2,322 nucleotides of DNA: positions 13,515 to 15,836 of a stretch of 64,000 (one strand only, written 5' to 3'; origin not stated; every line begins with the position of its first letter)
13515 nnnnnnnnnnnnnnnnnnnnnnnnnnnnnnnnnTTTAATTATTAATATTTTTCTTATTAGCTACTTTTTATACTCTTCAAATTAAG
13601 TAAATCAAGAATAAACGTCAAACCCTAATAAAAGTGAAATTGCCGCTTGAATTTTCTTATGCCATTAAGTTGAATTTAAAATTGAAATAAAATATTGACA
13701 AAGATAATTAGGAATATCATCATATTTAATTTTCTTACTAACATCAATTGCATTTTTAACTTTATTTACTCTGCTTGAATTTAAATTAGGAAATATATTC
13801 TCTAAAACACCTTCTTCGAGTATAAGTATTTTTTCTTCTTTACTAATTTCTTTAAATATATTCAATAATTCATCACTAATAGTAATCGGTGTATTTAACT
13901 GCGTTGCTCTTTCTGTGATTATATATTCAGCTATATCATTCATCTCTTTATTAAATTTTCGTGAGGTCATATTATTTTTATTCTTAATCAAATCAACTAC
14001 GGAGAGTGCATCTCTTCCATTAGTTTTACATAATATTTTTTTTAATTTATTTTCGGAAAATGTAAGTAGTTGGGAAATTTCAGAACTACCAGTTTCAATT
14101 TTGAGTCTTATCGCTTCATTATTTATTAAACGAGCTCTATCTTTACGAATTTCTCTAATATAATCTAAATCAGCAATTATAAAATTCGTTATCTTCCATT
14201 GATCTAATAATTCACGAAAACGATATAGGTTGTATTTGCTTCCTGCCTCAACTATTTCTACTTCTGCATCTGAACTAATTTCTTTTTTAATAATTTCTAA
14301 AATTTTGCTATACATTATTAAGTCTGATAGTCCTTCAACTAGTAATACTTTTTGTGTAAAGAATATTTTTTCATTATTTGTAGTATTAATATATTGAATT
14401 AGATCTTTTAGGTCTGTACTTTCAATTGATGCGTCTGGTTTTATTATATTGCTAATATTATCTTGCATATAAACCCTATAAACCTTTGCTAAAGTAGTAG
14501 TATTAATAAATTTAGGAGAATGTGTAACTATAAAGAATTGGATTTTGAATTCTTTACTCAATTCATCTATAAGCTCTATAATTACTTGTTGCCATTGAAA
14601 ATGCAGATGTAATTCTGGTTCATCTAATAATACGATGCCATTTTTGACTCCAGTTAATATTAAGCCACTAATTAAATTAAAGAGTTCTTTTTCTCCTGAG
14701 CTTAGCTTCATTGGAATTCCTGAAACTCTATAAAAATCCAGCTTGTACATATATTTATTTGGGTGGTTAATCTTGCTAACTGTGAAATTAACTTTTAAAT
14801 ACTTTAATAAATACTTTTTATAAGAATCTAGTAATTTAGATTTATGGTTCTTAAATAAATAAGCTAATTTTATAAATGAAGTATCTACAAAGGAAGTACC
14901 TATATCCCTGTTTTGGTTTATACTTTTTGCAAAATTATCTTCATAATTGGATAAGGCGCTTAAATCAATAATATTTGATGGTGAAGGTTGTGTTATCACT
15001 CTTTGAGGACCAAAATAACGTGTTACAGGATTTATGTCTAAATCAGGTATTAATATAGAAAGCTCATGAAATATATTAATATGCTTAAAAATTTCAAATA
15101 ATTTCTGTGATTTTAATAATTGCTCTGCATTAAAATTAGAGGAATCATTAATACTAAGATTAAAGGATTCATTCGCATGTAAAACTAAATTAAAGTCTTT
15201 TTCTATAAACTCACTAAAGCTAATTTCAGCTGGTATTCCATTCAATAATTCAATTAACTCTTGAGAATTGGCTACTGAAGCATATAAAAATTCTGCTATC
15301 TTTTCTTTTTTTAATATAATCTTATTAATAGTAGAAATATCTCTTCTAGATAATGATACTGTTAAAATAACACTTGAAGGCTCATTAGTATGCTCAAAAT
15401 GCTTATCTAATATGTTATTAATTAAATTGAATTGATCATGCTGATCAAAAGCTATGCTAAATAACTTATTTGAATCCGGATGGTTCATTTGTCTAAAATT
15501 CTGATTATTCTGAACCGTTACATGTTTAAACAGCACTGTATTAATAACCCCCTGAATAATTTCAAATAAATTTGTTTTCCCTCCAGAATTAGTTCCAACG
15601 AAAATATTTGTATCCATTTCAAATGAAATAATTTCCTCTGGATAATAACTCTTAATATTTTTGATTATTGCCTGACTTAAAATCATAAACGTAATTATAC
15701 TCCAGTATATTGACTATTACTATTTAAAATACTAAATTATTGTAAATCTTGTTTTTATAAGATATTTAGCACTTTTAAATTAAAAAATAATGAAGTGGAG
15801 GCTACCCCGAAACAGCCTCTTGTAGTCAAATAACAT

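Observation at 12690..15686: OLD-family ATPase-TOPRIM nuclease with an uncharacterised 285-aa partner in a very AT-rich island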

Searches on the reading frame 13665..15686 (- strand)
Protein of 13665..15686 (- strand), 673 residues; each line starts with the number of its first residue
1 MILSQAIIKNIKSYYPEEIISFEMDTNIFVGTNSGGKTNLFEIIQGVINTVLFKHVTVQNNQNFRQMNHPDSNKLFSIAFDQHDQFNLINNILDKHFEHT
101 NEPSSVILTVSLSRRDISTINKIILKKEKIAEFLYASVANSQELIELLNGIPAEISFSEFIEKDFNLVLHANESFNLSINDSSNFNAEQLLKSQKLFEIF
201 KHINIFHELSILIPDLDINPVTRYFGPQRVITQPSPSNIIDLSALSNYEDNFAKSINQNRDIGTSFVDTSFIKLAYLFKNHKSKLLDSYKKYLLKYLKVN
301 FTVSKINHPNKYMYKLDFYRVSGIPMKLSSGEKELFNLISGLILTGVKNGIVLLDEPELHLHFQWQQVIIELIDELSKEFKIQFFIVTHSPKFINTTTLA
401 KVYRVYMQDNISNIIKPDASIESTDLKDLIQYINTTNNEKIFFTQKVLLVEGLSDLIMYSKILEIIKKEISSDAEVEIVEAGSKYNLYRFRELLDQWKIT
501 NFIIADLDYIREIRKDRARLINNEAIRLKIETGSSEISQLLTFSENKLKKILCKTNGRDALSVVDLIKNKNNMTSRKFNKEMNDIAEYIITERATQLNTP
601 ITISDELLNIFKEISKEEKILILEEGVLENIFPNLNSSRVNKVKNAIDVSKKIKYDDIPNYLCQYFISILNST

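Call 3: search_protein_families(library=pfam, proteins=[window:13665-15686:-], max_evalue=1)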
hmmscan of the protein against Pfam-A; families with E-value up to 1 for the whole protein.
window:13665-15686:- (673 aa): 4 families
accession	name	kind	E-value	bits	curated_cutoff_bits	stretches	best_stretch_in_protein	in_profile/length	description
PF13304.12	AAA_21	-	5.4e-18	66.5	27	1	27-394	2-303/304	AAA domain, putative AbiEii toxin, Type IV TA system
PF02463.25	SMC_N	-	3.4e-14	53.3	40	1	3-410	2-216/220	RecF/RecN/SMC N terminal domain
PF13175.12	AAA_15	-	1.5e-13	51.6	32.1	1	1-394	1-374/374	AAA ATPase domain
PF20469.4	OLD-like_TOPRIM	-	1.2e-12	48.6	23.2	1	442-508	1-67/67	Overcoming lysogenization defect protein-like, TOPRIM domain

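Call 4: search_protein_families(library=padloc, proteins=[window:13665-15686:-], max_evalue=1)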
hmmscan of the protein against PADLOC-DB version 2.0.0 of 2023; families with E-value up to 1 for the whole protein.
window:13665-15686:- (673 aa): 104 families (the best 25 are shown)
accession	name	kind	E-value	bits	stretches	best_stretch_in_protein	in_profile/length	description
PDLC02358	Old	-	1.4e-23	81.5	2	349-570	285-509/578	Old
PDLC00096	GajA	-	1.4e-21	74.9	2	352-515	292-462/630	AAA ATPase domain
PDLC00063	GajA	-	3e-21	73.6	2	350-519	346-537/679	AAA ATPase domain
PDLC02980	AriA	-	4.2e-20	70.9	1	27-395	2-304/304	-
PDLC00071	GajA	-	3.5e-19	67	2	352-519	277-447/588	AAA ATPase domain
PDLC00093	GajA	-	1.2e-18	65.2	2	351-546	384-558/736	AAA ATPase domain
PDLC02981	AriAB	-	6.2e-18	62.8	2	327-509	309-498/694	-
PDLC02335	AbiLi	-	6.7e-18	62.8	1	3-438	50-269/326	AbiLi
PDLC00099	GajA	-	1.9e-17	61.5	2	351-545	301-474/626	AAA ATPase domain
PDLC00088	GajA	-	2.5e-17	61.8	1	351-652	36-333/372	AAA ATPase domain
PDLC00080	GajA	-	3.5e-17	60.4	2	350-654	293-590/622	AAA ATPase domain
PDLC02979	AriA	-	4.7e-17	60.8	1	1-394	1-373/373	-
PDLC00285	PtuA1|PtuA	-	4.7e-17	60.3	1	28-425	30-360/432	AAA ATPase domain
PDLC00065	GajA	-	6.6e-17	59.5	1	351-531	336-528/670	AAA ATPase domain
PDLC04164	AriA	-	6.8e-17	59.9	2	326-409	169-249/253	-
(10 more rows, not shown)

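Call 5: search_protein_families(library=ncbifam, proteins=[window:13665-15686:-], max_evalue=1)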
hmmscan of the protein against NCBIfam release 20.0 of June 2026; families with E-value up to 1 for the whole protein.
window:13665-15686:- (673 aa): 38 families (the best 25 are shown)
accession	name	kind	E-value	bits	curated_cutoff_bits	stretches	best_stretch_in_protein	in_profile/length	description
NF041760.1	PtuA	equivalog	8.2e-14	51.4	500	2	349-437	377-464/524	retron Ec78 anti-phage system effector ATPase PtuA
NF038234.1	retron_eff_Eco8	equivalog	5.2e-08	32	250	2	335-598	259-533/679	retron Eco8 family effector endonuclease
TIGR04435.1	restrict_AAA_1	hypoth_equivalog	1.6e-07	30.4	300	1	278-403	348-479/568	restriction system-associated AAA family ATPase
NF040840.2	tungstate_WtpC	equivalog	5.5e-07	29.2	440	1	324-414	127-212/347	tungstate ABC transporter ATP-binding protein WtpC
TIGR02211.1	LolD_lipo_ex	equivalog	1.9e-06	27.6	307.75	1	320-397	134-208/221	lipoprotein-releasing ABC transporter ATP-binding protein LolD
TIGR04521.1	ECF_ATPase_2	equivalog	8.5e-05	21.8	330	1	324-450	141-270/279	energy-coupling factor transporter ATPase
NF010171.0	PRK13652.1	equivalog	0.00012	21.3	476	1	323-395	133-202/277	cobalt transporter ATP-binding subunit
TIGR01277.1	thiQ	equivalog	0.00013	21.6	245.05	1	323-393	124-191/213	thiamine ABC transporter ATP-binding protein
TIGR04520.1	ECF_ATPase_1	equivalog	0.00015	21.3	315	1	324-427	133-236/269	energy-coupling factor transporter ATPase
NF047739.1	antiphage_MADS3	equivalog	0.00028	20.2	420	1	26-84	23-80/427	methylation-associated defense system AAA family ATPase MAD3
NF008355.0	PRK11144.1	equivalog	0.00036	19.6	434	1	323-392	124-190/353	molybdenum ABC transporter ATP-binding protein ModC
TIGR02982.1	heterocyst_DevA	subfamily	0.00046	19.8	295.8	1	320-396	134-207/220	ABC exporter ATP-binding subunit, DevA family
NF011713.0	PRK15134.1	equivalog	0.0024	16.5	834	1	320-394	149-220/529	microcin C ABC transporter ATP-binding protein YejF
NF040873.1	AztA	equivalog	0.0026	17.3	220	1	349-395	138-183/191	zinc ABC transporter ATP-binding protein AztA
NF008105.0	PRK10851.1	equivalog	0.0026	16.5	502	1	324-436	133-240/362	sulfate/thiosulfate ABC transporter ATP-binding protein CysA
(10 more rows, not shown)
